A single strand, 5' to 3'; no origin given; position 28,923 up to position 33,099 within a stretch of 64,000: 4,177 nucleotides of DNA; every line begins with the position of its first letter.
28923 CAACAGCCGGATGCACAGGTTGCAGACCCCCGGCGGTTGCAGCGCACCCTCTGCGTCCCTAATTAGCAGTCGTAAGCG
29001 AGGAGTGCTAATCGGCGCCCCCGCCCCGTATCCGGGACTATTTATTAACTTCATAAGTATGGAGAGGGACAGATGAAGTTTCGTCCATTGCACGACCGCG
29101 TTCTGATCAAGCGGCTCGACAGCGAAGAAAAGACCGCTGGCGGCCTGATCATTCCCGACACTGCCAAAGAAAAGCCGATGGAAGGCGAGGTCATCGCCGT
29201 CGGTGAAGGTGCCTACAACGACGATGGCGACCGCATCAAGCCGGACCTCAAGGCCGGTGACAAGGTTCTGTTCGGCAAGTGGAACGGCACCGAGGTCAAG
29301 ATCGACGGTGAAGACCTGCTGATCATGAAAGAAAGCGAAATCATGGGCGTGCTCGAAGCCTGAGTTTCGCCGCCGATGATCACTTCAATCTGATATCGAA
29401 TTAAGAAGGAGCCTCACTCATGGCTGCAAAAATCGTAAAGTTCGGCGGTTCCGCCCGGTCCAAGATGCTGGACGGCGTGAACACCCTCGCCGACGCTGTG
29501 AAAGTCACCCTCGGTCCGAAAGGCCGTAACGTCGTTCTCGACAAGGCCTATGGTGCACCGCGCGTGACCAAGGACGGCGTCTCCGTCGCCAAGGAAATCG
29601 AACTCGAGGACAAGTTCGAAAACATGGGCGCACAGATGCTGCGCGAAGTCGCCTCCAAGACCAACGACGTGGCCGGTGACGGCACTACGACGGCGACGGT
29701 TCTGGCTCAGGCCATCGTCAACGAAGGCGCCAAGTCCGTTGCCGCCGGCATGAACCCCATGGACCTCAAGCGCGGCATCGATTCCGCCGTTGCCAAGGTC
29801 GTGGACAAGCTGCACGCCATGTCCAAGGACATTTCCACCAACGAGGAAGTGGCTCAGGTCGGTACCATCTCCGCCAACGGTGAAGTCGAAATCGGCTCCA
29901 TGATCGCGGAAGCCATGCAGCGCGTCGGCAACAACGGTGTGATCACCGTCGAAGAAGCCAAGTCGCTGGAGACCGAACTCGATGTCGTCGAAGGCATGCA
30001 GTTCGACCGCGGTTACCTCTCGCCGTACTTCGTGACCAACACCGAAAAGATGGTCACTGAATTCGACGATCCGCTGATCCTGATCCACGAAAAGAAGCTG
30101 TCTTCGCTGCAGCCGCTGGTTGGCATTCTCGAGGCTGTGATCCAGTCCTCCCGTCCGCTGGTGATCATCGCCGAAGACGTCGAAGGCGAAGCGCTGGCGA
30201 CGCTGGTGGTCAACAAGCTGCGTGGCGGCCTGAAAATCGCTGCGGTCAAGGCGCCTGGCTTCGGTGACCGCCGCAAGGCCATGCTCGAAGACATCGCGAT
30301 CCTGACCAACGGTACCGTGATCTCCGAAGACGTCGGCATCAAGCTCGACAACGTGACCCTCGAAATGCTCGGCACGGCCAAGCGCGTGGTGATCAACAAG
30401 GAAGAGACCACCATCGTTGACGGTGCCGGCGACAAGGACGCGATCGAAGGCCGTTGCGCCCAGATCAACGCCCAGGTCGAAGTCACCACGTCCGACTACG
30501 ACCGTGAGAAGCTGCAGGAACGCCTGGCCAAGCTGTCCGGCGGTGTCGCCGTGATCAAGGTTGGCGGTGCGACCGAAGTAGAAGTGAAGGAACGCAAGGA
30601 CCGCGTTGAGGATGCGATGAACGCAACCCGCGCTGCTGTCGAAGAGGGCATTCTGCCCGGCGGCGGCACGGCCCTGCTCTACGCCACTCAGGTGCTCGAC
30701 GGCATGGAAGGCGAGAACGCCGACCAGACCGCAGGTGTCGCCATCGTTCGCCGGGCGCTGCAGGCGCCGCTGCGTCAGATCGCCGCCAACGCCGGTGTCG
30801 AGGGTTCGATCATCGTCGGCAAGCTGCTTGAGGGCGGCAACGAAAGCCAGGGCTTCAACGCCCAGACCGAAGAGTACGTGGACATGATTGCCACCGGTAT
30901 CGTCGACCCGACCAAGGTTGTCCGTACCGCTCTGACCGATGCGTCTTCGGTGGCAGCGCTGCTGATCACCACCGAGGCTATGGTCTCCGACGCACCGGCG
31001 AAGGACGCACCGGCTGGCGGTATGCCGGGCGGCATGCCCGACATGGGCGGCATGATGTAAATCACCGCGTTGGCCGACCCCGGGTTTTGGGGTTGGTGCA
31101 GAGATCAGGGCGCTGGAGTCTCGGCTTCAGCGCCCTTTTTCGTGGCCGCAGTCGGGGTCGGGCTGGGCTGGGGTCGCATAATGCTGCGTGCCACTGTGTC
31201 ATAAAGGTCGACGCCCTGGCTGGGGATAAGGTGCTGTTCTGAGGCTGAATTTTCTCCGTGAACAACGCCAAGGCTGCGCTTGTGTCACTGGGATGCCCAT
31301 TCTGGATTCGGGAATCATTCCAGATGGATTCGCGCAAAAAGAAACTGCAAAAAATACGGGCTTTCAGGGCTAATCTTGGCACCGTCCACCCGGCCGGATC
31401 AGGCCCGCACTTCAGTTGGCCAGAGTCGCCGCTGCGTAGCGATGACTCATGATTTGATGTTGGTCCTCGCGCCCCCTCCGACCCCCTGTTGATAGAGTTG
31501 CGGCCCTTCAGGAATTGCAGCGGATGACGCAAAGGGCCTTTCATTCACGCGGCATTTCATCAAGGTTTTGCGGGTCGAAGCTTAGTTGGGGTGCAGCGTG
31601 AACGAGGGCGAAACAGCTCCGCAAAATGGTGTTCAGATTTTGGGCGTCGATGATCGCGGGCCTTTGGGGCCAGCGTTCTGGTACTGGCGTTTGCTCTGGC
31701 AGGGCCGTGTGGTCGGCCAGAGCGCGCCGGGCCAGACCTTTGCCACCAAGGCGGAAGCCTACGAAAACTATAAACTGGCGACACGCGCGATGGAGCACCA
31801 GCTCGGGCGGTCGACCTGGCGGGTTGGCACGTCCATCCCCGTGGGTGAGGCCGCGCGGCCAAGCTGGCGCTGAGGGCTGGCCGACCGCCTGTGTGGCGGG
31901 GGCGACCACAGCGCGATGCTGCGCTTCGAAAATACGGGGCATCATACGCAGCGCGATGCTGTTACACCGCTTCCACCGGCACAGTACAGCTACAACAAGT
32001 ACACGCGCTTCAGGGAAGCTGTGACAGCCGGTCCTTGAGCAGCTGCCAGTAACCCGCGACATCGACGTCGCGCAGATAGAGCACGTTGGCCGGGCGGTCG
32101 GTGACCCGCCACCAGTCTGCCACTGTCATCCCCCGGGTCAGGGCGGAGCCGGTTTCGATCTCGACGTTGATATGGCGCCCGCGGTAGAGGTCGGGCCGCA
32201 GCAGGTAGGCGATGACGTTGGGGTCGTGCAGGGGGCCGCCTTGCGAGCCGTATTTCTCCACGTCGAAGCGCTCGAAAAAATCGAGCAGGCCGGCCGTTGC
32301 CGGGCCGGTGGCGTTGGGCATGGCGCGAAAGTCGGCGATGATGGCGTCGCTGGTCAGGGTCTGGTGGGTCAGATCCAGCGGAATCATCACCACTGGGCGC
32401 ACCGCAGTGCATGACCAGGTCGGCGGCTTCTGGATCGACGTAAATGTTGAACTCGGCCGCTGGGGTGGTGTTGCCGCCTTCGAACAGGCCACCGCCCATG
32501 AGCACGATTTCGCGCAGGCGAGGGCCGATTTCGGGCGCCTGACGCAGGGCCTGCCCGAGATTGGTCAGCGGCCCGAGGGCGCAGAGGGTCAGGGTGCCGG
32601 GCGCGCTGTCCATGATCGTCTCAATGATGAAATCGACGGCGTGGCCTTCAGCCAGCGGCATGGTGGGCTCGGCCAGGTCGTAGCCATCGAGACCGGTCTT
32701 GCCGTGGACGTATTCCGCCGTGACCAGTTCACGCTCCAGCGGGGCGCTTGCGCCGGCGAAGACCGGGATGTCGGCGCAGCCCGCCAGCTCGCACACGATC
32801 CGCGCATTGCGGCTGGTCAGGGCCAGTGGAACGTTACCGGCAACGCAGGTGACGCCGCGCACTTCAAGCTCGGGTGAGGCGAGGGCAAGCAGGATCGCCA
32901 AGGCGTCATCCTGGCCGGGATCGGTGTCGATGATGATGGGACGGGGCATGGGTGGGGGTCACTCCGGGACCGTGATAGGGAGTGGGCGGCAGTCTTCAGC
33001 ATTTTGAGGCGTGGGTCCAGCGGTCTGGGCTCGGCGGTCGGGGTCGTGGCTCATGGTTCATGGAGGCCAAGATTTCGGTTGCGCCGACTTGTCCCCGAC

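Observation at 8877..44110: Modular hairpin-repeat family forming five intergenic mosaic clusters (BIME/REP-like)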

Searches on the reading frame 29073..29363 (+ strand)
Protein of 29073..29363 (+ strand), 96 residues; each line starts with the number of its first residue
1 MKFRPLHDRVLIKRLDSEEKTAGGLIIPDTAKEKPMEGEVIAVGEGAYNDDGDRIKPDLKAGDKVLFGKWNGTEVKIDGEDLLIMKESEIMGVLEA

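Call 58: find_encoding_contigs(protein=window:29073-29363:+, flank=10000, max_places=10)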
Protein window:29073-29363:+ (96 aa): 23 contigs read that carry it; 10 places shown.
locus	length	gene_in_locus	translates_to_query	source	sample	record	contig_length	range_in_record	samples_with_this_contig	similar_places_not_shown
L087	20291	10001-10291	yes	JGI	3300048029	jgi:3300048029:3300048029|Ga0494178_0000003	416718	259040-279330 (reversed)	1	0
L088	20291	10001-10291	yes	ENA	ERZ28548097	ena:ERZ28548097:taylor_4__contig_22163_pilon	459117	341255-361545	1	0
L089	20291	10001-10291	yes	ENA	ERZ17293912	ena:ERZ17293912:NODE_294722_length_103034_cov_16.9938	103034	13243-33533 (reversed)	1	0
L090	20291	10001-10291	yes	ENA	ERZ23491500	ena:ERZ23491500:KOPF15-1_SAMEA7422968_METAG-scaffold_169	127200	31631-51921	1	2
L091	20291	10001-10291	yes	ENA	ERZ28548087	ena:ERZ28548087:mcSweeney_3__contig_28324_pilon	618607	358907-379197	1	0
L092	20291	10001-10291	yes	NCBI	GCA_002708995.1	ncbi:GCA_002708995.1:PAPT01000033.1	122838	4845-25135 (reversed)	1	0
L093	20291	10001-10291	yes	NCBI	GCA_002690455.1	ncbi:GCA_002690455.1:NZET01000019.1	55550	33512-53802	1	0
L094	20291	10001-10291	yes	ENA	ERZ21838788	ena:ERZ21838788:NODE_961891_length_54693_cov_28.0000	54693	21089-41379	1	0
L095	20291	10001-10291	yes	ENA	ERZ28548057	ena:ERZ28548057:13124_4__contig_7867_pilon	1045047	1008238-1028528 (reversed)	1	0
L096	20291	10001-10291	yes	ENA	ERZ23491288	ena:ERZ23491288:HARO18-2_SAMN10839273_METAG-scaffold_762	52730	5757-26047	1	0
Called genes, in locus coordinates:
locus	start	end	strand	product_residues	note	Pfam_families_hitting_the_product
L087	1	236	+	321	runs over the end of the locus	PF08240:ADH_N, PF00107:ADH_zinc_N, PF13602:ADH_zinc_N_2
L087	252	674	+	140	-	PF01741:MscL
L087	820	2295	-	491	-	PF00370:FGGY_N, PF02782:FGGY_C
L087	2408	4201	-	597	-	PF02771:Acyl-CoA_dh_N, PF02770:Acyl-CoA_dh_M, PF00441:Acyl-CoA_dh_1, PF08028:Acyl-CoA_dh_2, PF22924:ACOX_C_alpha1, PF12806:Acyl-CoA_dh_C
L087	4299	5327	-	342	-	PF00892:EamA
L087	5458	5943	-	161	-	PF00691:OmpA (weak)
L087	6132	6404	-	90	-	-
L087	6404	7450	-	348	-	PF00691:OmpA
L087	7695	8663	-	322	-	PF02628:COX15-CtaA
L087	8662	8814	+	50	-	-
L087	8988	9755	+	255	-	PF03734:YkuD (weak)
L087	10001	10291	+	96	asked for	PF00166:Cpn10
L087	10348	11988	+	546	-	PF00118:Cpn60_TCP1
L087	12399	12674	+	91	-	-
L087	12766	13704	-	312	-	PF01156:IU_nuc_hydro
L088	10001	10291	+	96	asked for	PF00166:Cpn10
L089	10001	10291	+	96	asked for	PF00166:Cpn10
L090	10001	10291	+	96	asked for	PF00166:Cpn10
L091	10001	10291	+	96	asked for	PF00166:Cpn10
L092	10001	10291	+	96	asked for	PF00166:Cpn10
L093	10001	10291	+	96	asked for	PF00166:Cpn10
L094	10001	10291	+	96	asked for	PF00166:Cpn10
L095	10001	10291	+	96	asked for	PF00166:Cpn10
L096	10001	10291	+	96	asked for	PF00166:Cpn10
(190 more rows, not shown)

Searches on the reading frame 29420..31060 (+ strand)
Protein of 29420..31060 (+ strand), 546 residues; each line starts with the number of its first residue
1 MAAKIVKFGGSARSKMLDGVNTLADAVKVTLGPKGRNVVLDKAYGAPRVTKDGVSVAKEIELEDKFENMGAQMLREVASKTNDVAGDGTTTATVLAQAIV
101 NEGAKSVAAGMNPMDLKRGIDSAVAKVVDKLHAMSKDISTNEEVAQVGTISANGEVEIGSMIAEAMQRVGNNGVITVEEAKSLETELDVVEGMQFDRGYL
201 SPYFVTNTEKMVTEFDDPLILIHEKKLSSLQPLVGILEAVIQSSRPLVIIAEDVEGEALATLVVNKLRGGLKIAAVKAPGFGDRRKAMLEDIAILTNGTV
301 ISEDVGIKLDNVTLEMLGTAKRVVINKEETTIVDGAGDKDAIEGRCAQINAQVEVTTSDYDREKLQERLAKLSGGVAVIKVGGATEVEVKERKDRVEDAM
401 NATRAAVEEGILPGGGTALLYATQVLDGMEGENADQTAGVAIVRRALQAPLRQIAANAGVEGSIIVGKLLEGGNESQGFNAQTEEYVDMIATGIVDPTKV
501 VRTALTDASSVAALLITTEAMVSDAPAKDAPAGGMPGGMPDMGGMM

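Call 57: find_encoding_contigs(protein=window:29420-31060:+, flank=10000, max_places=10)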
Protein window:29420-31060:+ (546 aa): no gene with exactly this product is on record in the collection.

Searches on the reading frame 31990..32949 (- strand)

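Call 12: search_protein_families(library=pfam, proteins=[window:31990-32949:-], max_evalue=0.001)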
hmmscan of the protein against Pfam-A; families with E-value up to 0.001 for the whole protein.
window:31990-32949:- (319 aa): 1 family
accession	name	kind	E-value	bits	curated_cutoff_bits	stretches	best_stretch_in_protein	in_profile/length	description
PF01156.24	IU_nuc_hydro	-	2.1e-69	234.9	34.2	1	5-185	1-180/297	Inosine-uridine preferring nucleoside hydrolase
